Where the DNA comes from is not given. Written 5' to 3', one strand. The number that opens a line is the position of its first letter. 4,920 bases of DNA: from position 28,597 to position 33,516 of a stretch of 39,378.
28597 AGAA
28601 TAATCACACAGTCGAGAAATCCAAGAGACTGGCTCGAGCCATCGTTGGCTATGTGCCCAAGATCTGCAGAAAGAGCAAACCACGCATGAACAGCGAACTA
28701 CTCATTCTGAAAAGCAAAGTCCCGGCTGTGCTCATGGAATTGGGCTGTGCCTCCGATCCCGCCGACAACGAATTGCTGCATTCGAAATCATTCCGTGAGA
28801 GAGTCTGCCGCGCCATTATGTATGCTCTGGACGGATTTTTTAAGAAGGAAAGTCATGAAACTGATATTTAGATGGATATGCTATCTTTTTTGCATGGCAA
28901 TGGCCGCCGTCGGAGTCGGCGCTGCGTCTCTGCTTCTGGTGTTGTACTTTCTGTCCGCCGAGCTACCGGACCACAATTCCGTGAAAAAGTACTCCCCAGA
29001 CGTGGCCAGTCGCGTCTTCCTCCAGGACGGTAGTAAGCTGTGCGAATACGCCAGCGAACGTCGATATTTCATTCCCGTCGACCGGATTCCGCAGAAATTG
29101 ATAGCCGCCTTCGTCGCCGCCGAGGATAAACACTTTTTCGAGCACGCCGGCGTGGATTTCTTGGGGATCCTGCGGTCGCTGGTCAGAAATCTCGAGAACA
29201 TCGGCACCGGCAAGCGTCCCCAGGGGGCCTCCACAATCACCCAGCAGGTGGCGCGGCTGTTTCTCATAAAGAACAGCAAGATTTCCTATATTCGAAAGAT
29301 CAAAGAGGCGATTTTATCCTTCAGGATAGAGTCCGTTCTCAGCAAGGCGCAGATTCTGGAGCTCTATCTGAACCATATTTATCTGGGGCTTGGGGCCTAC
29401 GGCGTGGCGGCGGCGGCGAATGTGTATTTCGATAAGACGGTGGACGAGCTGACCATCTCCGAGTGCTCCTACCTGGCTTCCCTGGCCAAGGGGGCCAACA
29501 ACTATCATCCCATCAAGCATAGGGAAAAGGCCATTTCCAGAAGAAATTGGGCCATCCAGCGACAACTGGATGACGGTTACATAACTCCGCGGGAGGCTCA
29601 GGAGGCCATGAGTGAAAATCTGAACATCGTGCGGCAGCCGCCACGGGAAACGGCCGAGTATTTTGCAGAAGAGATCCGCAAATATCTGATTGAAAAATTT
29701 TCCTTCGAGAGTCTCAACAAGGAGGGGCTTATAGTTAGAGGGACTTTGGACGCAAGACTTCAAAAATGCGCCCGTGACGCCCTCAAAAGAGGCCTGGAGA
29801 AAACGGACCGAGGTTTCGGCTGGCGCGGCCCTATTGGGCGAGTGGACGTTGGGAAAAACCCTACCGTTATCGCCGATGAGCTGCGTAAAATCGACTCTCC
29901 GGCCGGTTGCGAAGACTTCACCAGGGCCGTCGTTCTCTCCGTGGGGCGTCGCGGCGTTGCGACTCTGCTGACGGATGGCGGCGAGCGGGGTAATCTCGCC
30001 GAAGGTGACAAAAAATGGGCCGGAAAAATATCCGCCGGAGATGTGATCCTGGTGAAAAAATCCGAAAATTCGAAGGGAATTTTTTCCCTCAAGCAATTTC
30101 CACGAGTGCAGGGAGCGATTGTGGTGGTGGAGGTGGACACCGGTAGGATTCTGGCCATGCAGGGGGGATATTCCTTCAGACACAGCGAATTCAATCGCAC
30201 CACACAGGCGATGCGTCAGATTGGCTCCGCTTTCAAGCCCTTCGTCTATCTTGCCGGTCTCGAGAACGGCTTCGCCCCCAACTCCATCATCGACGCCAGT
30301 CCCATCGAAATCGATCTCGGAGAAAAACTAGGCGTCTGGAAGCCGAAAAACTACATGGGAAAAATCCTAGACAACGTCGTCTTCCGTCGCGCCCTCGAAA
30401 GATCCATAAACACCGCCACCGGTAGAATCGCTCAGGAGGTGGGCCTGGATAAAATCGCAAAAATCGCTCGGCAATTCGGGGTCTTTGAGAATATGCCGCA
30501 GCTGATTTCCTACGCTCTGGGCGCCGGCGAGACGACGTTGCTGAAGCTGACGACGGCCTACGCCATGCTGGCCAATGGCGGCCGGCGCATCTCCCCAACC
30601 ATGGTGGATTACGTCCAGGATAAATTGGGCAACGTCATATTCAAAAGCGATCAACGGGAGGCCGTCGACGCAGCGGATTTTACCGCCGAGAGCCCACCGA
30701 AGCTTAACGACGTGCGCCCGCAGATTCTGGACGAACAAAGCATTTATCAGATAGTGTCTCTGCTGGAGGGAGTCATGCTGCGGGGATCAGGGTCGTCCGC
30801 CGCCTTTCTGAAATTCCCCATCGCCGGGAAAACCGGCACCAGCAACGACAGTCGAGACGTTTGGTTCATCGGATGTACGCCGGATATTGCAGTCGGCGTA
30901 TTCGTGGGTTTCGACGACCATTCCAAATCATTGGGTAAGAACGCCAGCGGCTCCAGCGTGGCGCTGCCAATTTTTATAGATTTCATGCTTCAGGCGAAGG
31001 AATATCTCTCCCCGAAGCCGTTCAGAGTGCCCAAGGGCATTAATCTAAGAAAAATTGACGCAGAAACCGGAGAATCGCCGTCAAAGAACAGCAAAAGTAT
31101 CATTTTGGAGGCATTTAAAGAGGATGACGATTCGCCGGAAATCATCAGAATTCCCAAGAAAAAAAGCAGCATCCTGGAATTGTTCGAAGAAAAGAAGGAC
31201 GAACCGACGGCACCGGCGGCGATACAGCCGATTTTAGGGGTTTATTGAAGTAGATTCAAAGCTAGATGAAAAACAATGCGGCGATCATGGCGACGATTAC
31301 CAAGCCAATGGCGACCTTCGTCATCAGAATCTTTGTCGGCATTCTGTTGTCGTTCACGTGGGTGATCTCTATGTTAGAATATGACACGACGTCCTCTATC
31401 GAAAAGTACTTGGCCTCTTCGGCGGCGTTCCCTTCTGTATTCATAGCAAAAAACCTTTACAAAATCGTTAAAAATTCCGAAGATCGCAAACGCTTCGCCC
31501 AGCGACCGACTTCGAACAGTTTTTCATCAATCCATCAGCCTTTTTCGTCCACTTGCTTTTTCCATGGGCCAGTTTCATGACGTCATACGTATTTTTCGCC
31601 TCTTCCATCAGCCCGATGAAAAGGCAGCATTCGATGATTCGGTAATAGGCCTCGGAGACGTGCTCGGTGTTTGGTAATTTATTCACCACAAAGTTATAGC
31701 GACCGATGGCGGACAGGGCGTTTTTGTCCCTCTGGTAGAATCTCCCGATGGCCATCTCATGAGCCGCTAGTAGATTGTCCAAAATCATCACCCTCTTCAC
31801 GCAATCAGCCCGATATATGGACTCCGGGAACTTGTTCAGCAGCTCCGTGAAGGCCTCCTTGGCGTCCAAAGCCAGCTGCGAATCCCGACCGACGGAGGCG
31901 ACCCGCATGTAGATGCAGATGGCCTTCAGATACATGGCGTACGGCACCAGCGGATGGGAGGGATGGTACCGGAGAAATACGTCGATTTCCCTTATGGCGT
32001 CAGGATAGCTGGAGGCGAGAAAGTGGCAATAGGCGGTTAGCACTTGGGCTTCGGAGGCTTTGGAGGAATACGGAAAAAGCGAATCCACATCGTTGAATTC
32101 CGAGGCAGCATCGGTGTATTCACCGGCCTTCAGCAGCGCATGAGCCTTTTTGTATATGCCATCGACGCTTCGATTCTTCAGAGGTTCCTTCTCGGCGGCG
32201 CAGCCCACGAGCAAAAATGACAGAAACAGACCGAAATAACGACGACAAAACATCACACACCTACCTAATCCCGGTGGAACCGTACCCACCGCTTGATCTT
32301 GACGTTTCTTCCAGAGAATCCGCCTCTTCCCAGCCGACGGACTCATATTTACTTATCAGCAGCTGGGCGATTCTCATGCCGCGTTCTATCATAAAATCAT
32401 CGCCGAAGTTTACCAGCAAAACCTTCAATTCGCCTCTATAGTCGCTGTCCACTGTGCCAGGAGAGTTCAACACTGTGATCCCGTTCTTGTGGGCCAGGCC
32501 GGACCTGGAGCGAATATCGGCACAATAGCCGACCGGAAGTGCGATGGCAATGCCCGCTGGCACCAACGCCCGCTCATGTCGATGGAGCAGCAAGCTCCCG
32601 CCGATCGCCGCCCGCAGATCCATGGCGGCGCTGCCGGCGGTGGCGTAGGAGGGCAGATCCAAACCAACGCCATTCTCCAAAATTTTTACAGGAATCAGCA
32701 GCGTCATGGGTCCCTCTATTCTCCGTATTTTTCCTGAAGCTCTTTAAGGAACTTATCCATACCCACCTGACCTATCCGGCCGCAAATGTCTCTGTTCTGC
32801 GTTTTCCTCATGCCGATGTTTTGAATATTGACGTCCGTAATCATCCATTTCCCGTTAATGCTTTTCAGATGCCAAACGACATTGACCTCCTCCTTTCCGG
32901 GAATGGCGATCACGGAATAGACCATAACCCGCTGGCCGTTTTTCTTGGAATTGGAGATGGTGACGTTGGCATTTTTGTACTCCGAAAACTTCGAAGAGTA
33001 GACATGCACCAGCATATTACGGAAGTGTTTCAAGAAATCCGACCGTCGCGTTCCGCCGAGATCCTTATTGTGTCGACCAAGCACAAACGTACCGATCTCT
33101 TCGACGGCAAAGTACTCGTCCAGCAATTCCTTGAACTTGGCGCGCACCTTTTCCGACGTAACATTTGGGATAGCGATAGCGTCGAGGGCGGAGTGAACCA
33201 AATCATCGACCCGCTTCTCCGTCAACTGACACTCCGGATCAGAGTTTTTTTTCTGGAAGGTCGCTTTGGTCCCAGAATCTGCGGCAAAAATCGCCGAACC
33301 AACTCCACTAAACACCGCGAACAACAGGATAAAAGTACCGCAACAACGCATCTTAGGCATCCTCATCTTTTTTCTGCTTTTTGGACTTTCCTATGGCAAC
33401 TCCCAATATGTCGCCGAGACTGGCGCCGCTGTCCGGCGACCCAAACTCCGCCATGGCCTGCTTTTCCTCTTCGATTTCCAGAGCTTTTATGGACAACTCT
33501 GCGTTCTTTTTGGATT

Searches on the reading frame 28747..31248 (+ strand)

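Call 26: search_protein_families(library=pfam, proteins=[window:28747-31248:+], max_evalue=0.001)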
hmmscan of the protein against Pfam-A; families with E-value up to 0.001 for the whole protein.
window:28747-31248:+ (833 aa): 3 families
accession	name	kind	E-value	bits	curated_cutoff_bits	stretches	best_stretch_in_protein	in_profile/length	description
PF00912.28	Transgly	-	7.1e-55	185.6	27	1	100-272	7-176/178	Transglycosylase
PF00905.27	Transpeptidase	-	1.5e-29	103.6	22.1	1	456-747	1-298/299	Penicillin binding protein transpeptidase domain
PF17092.11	PCB_OB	-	9.3e-09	36.5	27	1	359-454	1-111/111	Penicillin-binding protein OB-like domain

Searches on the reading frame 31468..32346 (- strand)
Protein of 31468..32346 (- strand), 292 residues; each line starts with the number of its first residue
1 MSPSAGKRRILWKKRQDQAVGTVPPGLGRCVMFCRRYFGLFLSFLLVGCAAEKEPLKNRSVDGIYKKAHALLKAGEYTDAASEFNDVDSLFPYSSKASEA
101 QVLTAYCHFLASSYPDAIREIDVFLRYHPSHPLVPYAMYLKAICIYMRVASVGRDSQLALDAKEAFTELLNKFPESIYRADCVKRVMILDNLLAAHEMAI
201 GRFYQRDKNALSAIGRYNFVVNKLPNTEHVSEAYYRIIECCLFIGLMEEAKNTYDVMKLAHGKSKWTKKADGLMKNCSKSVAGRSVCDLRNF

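Call 26: search_protein_families(library=pfam, proteins=[window:31468-32346:-], max_evalue=0.001)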
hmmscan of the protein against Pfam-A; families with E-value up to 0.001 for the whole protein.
window:31468-32346:- (292 aa): 6 families
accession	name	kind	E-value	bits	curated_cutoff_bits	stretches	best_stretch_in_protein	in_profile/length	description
PF13525.12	YfiO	-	8.8e-41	140.3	25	1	62-253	6-200/203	Outer membrane lipoprotein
PF13512.12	TPR_18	-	1e-17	65.1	21.9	1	61-185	10-144/145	Tetratricopeptide repeat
PF13432.12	TPR_16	-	4e-06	27.6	32.7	1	65-122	1-55/65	Tetratricopeptide repeat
PF13174.12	TPR_6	-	1.7e-05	25.6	26.3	0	161-176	18-33/33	Tetratricopeptide repeat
PF12895.13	ANAPC3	-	4.1e-05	24.2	27.2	0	90-145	15-66/82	Anaphase-promoting complex, cyclosome, subunit 3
PF14559.12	TPR_19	-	0.00025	21.7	25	0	71-132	1-59/68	Tetratricopeptide repeat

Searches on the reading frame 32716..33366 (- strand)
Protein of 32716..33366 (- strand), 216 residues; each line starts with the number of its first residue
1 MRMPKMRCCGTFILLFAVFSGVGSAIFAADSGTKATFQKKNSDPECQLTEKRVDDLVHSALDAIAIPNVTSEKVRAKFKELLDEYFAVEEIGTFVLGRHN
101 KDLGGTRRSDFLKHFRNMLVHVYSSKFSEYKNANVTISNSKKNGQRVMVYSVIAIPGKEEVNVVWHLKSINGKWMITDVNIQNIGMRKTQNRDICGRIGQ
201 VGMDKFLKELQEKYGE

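Call 26: search_protein_families(library=pfam, proteins=[window:32716-33366:-], max_evalue=0.001)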
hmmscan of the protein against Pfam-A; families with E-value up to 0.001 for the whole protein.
window:32716-33366:- (216 aa): 1 family
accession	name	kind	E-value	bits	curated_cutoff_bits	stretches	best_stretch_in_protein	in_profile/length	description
PF05494.18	MlaC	-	5e-30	104.9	26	1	70-212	21-166/166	MlaC protein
